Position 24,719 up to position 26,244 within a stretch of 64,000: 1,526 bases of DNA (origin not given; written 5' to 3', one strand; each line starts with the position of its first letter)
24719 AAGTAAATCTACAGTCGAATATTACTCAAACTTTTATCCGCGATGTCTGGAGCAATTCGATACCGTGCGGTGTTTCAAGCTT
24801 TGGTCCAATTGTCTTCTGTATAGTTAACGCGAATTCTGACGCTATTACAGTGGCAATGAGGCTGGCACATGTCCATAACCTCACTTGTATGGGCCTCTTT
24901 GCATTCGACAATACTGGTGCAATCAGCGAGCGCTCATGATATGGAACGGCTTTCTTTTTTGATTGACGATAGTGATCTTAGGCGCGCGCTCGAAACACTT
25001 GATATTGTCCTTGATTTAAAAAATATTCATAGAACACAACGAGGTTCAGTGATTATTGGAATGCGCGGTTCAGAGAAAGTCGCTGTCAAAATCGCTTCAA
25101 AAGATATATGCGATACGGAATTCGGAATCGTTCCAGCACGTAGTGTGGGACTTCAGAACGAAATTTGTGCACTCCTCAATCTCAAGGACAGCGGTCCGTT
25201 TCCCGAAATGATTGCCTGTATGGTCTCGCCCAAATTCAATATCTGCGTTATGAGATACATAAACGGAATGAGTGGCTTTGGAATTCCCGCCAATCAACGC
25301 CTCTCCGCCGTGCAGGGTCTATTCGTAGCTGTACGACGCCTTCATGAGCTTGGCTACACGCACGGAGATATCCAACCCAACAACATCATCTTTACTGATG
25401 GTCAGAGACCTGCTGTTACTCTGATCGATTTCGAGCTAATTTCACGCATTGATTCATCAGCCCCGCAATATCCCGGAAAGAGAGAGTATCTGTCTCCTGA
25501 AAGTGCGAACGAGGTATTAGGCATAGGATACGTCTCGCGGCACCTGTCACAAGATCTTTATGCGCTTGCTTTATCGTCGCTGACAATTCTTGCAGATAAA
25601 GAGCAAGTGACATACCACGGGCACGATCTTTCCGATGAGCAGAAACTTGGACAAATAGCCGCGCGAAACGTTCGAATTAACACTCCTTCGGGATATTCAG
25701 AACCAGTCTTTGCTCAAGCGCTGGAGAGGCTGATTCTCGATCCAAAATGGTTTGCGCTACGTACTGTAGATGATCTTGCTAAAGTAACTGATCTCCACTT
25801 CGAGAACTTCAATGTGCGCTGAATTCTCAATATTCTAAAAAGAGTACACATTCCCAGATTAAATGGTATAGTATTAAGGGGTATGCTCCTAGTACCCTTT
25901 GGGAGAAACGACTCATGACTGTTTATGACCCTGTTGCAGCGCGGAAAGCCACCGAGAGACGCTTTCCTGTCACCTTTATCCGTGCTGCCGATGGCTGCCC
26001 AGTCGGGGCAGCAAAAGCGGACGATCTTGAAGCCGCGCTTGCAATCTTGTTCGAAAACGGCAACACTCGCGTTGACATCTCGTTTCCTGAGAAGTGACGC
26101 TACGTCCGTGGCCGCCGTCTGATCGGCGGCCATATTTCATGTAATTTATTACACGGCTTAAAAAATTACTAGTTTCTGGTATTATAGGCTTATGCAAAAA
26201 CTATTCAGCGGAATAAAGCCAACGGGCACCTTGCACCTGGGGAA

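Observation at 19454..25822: Co-directional locus: AAR-like reductase followed by four phosphotransferases of four unrelated folds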

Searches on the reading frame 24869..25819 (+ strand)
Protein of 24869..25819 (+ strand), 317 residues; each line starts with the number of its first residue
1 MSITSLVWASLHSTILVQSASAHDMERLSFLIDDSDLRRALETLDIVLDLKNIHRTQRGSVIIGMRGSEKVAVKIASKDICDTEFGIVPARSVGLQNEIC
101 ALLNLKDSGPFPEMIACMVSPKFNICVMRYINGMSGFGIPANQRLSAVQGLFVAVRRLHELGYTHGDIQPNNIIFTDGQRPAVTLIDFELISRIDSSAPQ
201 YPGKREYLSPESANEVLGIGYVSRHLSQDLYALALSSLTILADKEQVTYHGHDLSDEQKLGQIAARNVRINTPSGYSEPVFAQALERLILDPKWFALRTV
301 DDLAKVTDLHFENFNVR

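Call 5: search_protein_families(library=pfam, proteins=[window:24869-25819:+], max_evalue=0.01)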
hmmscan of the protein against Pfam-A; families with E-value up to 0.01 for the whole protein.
window:24869-25819:+ (317 aa): 5 families
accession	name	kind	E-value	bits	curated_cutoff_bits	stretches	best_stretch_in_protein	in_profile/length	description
PF00069.31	Pkinase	-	4.4e-09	36.6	31.7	1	60-262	14-212/263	Protein kinase domain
PF06293.20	Kdo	-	0.00033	20.6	21.3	1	154-189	130-167/207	Lipopolysaccharide kinase (Kdo/WaaP) family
PF01636.29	APH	-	0.00052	20.3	23.2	1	159-191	166-197/239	Phosphotransferase enzyme family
PF17667.7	Pkinase_fungal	-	0.002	17.3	24.1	1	145-197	289-345/387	Fungal protein kinase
PF01163.29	RIO1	-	0.0023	18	22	1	96-188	56-148/187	RIO domain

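Call 6: search_protein_families(library=ncbifam, proteins=[window:24869-25819:+], max_evalue=0.01)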
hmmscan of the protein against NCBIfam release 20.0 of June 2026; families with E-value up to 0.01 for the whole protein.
window:24869-25819:+ (317 aa): 13 families
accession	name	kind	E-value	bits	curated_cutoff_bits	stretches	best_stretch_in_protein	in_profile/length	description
NF038151.1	lanthi_synth_III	equivalog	8.1e-11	41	575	1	145-245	339-427/833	class III lanthionine synthetase LanKC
NF038150.1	lanthi_synth_IV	equivalog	6.1e-09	34.8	650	1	136-235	292-384/851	class IV lanthionine synthetase LanL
TIGR03724.2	arch_bud32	equivalog_domain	3.2e-06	26.8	125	1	117-191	61-131/193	KEOPS complex kinase/ATPase Bud32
NF011463.0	PRK14879.1-4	equivalog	7.1e-06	25.6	188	1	117-191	86-160/237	Kae1-associated kinase Bud32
NF043056.1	T4SS_LegK1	equivalog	0.00014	20.6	550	1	159-215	206-263/516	Dot/Icm T4SS effector kinase LegK1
NF011464.0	PRK14879.1-7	equivalog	0.00025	20.8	246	1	125-191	82-149/221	Kae1-associated kinase Bud32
NF011462.0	PRK14879.1-3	equivalog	0.0008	19.2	174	1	127-190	70-127/192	Kae1-associated kinase Bud32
NF011460.0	PRK14879.1-1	equivalog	0.0015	17.8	199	1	119-194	81-160/232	Kae1-associated kinase Bud32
NF002475.0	PRK01723.1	equivalog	0.0022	17.1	142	1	154-189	155-188/241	3-deoxy-D-manno-octulosonic acid kinase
NF033483.0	PknB_PASTA_kin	equivalog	0.0022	17.1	450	1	139-215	104-182/563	Stk1 family PASTA domain-containing Ser/Thr kinase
NF047741.1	antiphage_MADS6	equivalog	0.0022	16.6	460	1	141-248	298-404/612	methylation-associated defense system protein kinase MAD6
NF007174.0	PRK09605.1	equivalog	0.0032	16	447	1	127-191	414-473/535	bifunctional N(6)-L-threonylcarbamoyladenine synthase/serine/threonine protein kinase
NF033068.1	APH_3p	equivalog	0.0098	15.4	205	0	93-161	48-117/255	APH(3') family aminoglycoside O-phosphotransferase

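Call 21: search_protein_families(library=padloc, proteins=[window:24941-25819:+], max_evalue=0.01)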
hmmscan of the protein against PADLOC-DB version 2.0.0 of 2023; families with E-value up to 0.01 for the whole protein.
window:24941-25819:+ (293 aa): 22 families
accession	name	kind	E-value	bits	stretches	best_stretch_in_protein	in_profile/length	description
PDLC03920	MkoA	-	8.9e-12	42.1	1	126-227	130-231/1112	-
PDLC03921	MkoA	-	1.6e-09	34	1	88-165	554-633/1607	-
PDLC04138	mad6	-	2.7e-09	34.5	1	70-224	396-553/659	mads_6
PDLC04046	PD-T4-6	-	1.2e-07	29.3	1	119-166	117-164/427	-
PDLC04053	PD-T4-6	-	2.6e-07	28.4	1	115-220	107-208/311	-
PDLC04063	PD-T4-6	-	9.6e-07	25.9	1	123-166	124-167/564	-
PDLC04042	PD-T4-6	-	1e-06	26.6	1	115-221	106-210/292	-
PDLC04058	PD-T4-6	-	7.3e-06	23.3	1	118-171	114-167/460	-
PDLC04056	PD-T4-6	-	9.5e-06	23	1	118-167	107-153/415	-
PDLC04049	PD-T4-6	-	4.7e-05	20.4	1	121-166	117-162/442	-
PDLC02513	PglW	-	5.9e-05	18.5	1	65-166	511-618/1413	PglW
PDLC04780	PDC-M71A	-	7.1e-05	20.3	1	120-209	145-236/352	-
PDLC04059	PD-T4-6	-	7.9e-05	19.9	1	118-165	110-156/433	-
PDLC04044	PD-T4-6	-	0.00013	19.3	1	122-224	142-240/372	-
PDLC04061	PD-T4-6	-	0.00015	19.5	1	115-189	117-195/510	-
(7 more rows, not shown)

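Call 24: find_homologous_proteins(query=window:24941-25819:+, max_evalue=0.001)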
Query window:24941-25819:+ (293 aa): 1 proteins with E <= 0.001 among 2011 candidates.
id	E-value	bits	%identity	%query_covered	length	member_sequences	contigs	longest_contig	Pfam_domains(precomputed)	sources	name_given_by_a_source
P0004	2.9e-115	402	100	63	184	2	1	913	PF00069.32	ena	-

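Call 39: search_solved_structures(query=window:24941-25819:+, max_evalue=0.01, show_alignments=1)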
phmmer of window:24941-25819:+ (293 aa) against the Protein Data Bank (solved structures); distinct sequences matched with E-value up to 0.01: 114 (the best 60 are shown).
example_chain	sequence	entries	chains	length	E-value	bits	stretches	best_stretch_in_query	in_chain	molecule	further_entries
1koa_A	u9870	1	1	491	8.4e-05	25.1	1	131-204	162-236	TWITCHIN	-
3uto_A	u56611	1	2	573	0.00011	24.7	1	131-204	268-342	Twitchin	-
3kn5_A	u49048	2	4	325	0.00044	22.7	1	125-231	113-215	Ribosomal protein S6 kinase alpha-5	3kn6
2w4j_A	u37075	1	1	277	0.0007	22.1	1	128-224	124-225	DEATH-ASSOCIATED PROTEIN KINASE 1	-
1wvw_A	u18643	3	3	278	0.0007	22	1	128-224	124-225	Death-associated protein kinase 1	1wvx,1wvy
4pf4_A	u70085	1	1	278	0.0007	22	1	128-224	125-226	Death-associated protein kinase 1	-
2y4p_A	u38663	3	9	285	0.00074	22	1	128-224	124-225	DEATH-ASSOCIATED PROTEIN KINASE 1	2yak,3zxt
5aut_A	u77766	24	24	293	0.00078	21.9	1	128-224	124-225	Death-associated protein kinase 1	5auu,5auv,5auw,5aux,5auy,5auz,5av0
1p4f_A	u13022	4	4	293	0.00078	21.9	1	128-224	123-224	Death-associated protein kinase 1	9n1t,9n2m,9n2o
1ig1_A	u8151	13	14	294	0.00079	21.9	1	128-224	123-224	death-associated protein kinase | Death-associated protein kinase 1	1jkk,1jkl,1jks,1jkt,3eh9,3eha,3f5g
3f5u_A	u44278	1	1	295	0.00079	21.9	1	128-224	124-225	Death-associated protein kinase 1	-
3gu4_A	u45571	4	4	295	0.00079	21.9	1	128-224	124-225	Death-associated protein kinase 1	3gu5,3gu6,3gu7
3dfc_B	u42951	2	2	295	0.0008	21.9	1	128-224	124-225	Death-associated protein kinase 1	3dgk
3gu8_A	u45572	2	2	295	0.0008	21.9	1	128-224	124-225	Death-associated protein kinase 1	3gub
2w4k_A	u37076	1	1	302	0.00083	21.8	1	128-224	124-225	DEATH-ASSOCIATED PROTEIN KINASE 1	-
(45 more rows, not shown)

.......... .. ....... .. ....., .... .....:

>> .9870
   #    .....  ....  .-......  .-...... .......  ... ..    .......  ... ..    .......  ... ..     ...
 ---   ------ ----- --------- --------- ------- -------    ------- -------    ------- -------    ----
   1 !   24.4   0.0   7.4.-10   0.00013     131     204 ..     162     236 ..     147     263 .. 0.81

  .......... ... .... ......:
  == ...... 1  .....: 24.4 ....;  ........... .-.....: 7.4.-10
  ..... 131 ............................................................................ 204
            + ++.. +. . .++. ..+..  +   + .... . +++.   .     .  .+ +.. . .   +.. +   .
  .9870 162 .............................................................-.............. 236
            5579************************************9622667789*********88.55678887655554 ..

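Call 95: find_encoding_contigs(protein=P0004, flank=2000, max_places=4)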
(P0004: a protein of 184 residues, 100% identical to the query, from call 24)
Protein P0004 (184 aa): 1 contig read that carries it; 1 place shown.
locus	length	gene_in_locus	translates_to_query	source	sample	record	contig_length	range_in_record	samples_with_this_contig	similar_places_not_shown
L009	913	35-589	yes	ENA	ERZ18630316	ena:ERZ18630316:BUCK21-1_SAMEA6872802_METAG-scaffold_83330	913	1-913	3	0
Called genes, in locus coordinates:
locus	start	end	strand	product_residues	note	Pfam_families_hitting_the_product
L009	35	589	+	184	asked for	PF00069:Pkinase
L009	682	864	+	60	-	-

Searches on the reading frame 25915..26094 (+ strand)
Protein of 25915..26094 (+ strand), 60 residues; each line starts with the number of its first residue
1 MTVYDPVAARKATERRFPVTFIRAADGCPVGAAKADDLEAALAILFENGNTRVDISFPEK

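Call 108: search_protein_families(library=pfam, proteins=[window:25915-26094:+], max_evalue=0.01)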
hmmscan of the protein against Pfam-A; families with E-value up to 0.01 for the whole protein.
window:25915-26094:+ (60 aa): 0 families
